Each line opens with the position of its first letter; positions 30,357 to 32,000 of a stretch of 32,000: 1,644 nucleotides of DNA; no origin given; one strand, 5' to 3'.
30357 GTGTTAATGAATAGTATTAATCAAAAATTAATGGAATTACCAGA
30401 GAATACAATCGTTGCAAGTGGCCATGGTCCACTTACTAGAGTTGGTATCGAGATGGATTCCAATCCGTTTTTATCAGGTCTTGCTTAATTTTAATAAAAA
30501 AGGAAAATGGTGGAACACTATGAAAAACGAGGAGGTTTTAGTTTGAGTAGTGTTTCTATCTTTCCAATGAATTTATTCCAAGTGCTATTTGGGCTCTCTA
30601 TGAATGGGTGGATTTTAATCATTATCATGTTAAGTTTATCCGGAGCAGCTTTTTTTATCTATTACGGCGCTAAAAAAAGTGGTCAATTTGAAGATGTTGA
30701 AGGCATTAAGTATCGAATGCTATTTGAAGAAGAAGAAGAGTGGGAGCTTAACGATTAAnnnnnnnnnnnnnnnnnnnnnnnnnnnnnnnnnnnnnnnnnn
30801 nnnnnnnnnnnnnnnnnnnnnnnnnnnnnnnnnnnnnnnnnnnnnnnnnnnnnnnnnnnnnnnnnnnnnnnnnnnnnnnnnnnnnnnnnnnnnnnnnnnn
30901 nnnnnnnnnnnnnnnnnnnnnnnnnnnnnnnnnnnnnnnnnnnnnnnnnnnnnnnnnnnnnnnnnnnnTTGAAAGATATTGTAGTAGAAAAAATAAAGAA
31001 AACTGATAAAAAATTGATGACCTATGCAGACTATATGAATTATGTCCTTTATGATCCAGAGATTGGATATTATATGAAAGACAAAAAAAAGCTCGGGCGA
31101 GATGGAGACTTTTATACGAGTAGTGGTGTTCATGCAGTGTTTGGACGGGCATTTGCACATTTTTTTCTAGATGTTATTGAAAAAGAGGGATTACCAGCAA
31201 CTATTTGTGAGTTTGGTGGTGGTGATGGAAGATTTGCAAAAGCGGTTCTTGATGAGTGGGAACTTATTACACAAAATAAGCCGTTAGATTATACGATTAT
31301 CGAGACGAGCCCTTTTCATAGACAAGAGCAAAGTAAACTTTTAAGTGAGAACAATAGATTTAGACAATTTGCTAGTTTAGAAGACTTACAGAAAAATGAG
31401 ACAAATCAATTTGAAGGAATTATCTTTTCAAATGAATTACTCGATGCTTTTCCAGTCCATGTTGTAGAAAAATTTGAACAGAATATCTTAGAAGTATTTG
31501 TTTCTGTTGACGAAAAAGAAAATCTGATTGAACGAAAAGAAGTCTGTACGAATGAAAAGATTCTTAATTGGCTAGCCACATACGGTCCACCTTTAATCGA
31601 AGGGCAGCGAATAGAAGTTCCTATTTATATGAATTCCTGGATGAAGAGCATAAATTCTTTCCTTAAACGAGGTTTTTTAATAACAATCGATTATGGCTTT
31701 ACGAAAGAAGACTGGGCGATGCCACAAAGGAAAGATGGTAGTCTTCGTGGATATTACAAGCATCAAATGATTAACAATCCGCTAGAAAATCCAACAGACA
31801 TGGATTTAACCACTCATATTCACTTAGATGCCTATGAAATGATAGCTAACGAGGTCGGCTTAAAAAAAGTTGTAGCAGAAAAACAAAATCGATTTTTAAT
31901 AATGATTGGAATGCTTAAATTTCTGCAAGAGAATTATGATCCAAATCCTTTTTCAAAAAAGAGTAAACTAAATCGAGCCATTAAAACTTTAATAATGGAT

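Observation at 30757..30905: Predicted novel C-rich small RNA driven by a perfect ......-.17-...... promoter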

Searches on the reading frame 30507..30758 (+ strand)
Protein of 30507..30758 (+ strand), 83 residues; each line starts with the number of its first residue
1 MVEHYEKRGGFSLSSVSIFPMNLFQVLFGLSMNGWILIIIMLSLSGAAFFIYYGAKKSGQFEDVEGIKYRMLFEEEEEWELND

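Call 7: search_protein_families(library=pfam, proteins=[window:30507-30758:+])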
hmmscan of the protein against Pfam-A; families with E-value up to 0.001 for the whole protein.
window:30507-30758:+ (83 aa): 1 family
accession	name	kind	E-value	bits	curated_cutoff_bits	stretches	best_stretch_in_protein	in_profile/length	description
PF03597.20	FixS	-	1.4e-08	34.8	23.1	1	36-75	5-44/44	Cytochrome oxidase maturation protein cbb3-type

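Call 51: search_protein_families(library=ncbifam, proteins=[window:30507-30758:+], max_evalue=0.01)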
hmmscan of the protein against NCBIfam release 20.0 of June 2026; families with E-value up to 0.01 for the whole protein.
window:30507-30758:+ (83 aa): 1 family
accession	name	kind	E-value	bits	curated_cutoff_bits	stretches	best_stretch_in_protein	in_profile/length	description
TIGR00847.1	ccoS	equivalog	1.7e-06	27.6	28.35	1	36-77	6-47/51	cbb3-type cytochrome oxidase assembly protein CcoS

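Call 86: list_cluster_members(proteins=[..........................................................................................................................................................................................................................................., window:30507-30755:+, window:29850-30485:+])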
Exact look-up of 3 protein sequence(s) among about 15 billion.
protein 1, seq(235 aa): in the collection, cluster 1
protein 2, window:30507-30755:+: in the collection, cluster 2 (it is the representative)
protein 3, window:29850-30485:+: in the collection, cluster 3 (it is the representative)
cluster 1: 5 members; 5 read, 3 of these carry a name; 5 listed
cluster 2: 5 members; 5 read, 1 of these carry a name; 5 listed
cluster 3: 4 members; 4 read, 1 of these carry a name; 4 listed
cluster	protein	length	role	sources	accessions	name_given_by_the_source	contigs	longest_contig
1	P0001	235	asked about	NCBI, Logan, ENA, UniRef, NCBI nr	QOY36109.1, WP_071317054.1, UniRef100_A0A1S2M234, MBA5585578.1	helix-turn-helix transcriptional regulator [Anaerobacillus isosaccharinicus] | Helix-turn-helix domain-containing protein n=1 Tax=Anaerobacillus isosaccharinicus ... | helix-turn-helix domain-containing protein [Anaerobacillus isosaccharinicus]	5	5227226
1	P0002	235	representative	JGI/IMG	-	predicted ArsR family transcriptional regulator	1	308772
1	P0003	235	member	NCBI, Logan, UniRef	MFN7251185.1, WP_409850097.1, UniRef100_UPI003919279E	MAG: helix-turn-helix transcriptional regulator [Anaerobacillus sp.] | helix-turn-helix transcriptional regulator n=1 Tax=Anaerobacillus sp. TaxID=1872506 ...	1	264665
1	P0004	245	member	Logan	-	-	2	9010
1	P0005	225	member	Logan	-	-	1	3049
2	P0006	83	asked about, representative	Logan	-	-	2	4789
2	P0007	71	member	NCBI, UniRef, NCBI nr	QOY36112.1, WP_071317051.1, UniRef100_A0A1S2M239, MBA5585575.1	cbb3-type cytochrome oxidase assembly protein [Anaerobacillus isosaccharinicus] | Cbb3-type cytochrome oxidase assembly protein n=1 Tax=Anaerobacillus isosaccharinicus ...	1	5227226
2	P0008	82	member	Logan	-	-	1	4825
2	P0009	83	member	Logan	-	-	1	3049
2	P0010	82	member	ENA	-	-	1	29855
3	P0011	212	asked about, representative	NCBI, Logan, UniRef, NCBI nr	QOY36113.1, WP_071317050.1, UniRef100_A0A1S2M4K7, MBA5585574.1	MBL fold metallo-hydrolase [Anaerobacillus isosaccharinicus] | MBL fold metallo-hydrolase n=1 Tax=Anaerobacillus isosaccharinicus TaxID=1532552 ...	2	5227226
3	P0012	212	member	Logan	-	-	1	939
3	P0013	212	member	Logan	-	-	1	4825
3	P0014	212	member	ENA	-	-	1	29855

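Call 87: find_encoding_contigs(protein=P0014, flank=4000, max_places=4)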
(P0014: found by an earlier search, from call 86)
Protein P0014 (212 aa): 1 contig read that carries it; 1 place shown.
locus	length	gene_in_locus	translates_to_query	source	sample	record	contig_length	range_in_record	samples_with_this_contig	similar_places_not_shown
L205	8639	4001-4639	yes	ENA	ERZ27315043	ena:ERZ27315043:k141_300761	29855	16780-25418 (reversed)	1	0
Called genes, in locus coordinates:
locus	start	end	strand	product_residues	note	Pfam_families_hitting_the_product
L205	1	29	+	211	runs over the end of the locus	PF02581:TMP-TENI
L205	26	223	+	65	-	PF02597:ThiS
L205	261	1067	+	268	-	PF08543:Phos_pyr_kin, PF00294:PfkB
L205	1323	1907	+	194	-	-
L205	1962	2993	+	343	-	PF07136:DUF1385, PF01910:Thiamine_BP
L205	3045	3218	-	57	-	PF10958:DUF2759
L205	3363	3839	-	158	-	-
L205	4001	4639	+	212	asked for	PF00753:Lactamase_B, PF19583:ODP (weak), PF12706:Lactamase_B_2 (weak)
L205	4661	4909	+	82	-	PF03597:FixS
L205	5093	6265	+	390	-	PF02636:Methyltransf_28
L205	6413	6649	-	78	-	PF11117:DUF2626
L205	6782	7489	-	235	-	PF12840:HTH_20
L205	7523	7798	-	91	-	-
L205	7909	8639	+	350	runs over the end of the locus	PF00437:T2SSE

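Call 88: find_encoding_contigs(protein=P0013, flank=4000, max_places=4)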
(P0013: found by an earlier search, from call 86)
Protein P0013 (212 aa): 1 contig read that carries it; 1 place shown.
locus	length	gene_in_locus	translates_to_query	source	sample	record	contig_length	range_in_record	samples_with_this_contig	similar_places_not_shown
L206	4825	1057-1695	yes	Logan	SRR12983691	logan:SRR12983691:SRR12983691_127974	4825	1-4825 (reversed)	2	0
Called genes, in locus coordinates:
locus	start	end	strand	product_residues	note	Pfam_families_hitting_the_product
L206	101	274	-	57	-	PF10958:DUF2759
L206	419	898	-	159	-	-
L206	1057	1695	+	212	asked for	PF00753:Lactamase_B, PF19583:ODP (weak), PF12706:Lactamase_B_2 (weak)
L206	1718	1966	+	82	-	PF03597:FixS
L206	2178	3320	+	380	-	PF02636:Methyltransf_28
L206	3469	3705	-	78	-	PF11117:DUF2626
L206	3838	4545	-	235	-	PF12840:HTH_20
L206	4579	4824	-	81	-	?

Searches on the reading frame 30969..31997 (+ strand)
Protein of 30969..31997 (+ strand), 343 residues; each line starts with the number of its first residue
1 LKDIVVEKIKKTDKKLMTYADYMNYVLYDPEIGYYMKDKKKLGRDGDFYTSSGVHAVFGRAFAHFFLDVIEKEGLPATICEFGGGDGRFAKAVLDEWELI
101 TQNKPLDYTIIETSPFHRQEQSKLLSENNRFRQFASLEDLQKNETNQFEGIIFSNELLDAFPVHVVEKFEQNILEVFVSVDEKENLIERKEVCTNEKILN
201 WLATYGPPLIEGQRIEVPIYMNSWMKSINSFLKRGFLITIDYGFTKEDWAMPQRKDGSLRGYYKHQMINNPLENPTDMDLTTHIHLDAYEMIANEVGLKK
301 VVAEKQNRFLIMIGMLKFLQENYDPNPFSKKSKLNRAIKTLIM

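Call 50: search_protein_families(library=pfam, proteins=[window:30969-31997:+], max_evalue=0.01)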
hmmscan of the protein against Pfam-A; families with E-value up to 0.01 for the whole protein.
window:30969-31997:+ (343 aa): 2 families
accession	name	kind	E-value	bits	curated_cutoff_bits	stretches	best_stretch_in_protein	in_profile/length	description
PF02636.23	Methyltransf_28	-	6.5e-46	157.2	23.3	1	63-299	3-244/249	Putative S-adenosyl-L-methionine-dependent methyltransferase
PF13489.12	Methyltransf_23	-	0.0087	16.2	27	0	61-134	8-70/164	Methyltransferase domain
